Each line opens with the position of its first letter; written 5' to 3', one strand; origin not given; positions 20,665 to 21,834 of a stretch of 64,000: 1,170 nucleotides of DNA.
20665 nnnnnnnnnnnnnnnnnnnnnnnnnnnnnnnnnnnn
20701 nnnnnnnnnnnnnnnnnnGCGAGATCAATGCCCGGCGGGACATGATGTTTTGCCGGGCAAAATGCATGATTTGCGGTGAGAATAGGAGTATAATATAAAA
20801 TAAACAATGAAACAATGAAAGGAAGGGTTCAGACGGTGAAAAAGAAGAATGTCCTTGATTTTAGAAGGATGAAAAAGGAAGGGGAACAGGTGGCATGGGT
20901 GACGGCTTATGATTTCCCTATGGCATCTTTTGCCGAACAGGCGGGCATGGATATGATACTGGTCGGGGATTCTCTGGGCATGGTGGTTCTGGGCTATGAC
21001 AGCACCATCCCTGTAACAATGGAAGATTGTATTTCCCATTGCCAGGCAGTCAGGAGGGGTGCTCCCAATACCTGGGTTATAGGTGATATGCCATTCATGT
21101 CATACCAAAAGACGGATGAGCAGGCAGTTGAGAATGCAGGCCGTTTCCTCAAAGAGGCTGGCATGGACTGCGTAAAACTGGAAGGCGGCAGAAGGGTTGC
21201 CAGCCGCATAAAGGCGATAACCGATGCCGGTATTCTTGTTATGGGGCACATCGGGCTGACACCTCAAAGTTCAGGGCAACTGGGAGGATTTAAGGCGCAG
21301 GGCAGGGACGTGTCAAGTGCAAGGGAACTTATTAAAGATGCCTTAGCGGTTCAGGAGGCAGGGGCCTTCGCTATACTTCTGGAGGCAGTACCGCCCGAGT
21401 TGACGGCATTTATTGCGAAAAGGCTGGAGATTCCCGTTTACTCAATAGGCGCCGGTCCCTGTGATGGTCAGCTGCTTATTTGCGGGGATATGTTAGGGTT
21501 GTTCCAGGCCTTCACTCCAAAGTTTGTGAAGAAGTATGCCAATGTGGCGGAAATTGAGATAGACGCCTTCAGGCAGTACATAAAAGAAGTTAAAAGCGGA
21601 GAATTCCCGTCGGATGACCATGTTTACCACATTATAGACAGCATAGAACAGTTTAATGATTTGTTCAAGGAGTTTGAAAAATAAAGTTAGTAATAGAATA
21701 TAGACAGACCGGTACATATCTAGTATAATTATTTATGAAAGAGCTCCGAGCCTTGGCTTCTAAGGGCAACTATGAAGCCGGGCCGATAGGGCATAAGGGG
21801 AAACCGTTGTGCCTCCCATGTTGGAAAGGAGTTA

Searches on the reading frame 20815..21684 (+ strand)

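Call 81: search_protein_families(library=ncbifam, proteins=[window:20815-21684:+])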
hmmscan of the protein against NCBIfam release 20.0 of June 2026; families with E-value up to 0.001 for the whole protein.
window:20815-21684:+ (289 aa): 2 families
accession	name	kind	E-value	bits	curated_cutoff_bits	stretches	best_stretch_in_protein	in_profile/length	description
NF001452.0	PRK00311.1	subfamily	1.8e-106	355.4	272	1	9-272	3-267/267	3-methyl-2-oxobutanoate hydroxymethyltransferase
TIGR00222.1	panB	equivalog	5.2e-97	324.5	207.55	1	11-272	3-264/264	3-methyl-2-oxobutanoate hydroxymethyltransferase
